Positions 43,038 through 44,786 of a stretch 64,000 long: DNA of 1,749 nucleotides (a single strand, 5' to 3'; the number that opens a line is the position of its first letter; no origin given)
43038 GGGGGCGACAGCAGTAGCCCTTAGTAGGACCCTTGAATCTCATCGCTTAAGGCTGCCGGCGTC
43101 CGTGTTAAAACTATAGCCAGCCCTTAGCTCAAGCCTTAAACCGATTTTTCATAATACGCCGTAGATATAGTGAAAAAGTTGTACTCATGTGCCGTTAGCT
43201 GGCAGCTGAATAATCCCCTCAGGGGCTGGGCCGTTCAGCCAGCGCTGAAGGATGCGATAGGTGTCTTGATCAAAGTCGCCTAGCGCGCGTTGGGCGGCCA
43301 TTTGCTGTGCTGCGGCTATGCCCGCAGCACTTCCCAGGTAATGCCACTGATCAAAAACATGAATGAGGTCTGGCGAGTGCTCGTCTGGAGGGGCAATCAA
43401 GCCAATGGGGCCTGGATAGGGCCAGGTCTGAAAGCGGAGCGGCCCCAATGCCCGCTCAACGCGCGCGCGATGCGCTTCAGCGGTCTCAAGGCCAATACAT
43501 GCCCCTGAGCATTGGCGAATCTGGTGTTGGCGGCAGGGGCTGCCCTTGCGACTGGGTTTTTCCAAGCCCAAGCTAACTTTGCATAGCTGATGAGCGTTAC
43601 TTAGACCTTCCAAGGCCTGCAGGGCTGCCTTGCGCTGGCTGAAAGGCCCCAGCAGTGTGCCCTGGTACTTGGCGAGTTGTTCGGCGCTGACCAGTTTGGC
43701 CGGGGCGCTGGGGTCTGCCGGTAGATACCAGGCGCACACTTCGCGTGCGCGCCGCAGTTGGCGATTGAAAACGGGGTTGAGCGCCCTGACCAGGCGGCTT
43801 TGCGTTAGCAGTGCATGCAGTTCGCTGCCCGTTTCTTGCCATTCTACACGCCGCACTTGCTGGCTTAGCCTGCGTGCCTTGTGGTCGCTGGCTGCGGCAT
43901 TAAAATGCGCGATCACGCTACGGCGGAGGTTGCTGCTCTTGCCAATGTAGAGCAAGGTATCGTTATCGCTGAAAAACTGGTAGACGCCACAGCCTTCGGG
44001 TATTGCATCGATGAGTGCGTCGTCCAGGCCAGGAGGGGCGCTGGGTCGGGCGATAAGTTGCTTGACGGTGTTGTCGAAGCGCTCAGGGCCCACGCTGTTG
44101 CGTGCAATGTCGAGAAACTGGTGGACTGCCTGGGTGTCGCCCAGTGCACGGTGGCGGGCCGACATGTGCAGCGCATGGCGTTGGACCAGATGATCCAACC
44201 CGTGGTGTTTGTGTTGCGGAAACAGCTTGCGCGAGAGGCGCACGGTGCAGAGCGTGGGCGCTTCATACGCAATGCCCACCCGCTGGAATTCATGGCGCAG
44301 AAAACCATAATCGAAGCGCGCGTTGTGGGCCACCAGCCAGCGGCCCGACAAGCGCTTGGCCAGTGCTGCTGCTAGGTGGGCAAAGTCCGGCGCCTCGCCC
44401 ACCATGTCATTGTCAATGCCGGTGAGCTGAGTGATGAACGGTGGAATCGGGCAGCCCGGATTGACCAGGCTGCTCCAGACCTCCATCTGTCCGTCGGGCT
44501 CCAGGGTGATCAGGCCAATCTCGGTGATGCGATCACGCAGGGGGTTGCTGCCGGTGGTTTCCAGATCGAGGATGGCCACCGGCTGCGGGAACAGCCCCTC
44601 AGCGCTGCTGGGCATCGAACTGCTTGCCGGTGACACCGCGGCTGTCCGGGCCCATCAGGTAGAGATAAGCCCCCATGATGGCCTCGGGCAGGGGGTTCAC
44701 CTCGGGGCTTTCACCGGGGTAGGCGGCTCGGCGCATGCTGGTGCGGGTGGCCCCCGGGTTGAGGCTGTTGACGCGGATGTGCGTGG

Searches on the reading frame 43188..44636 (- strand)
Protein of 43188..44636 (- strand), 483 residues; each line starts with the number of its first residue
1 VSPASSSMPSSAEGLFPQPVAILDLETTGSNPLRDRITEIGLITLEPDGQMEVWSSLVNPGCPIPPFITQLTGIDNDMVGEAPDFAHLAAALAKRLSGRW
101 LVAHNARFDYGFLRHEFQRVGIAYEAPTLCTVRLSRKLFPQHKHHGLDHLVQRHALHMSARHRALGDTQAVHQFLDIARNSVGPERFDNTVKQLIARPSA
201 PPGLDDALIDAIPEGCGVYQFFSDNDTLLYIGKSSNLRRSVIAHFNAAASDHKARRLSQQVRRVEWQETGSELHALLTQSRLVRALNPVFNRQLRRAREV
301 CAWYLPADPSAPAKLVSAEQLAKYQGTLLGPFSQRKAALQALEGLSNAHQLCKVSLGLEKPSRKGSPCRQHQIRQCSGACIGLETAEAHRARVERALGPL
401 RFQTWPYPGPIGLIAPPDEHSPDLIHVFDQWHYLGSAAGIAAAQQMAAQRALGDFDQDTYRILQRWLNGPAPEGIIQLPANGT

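Call 79: search_protein_families(library=pfam, proteins=[window:43188-44636:-], max_evalue=0.0001)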
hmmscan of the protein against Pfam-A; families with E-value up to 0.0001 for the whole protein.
window:43188-44636:- (483 aa): 2 families
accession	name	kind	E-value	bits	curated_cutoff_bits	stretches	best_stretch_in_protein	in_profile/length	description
PF00929.31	RNase_T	-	4.7e-30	105.7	24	1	22-171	2-160/164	Exonuclease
PF01541.30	GIY-YIG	-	3.4e-05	24.5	22.6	1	216-270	2-56/78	GIY-YIG catalytic domain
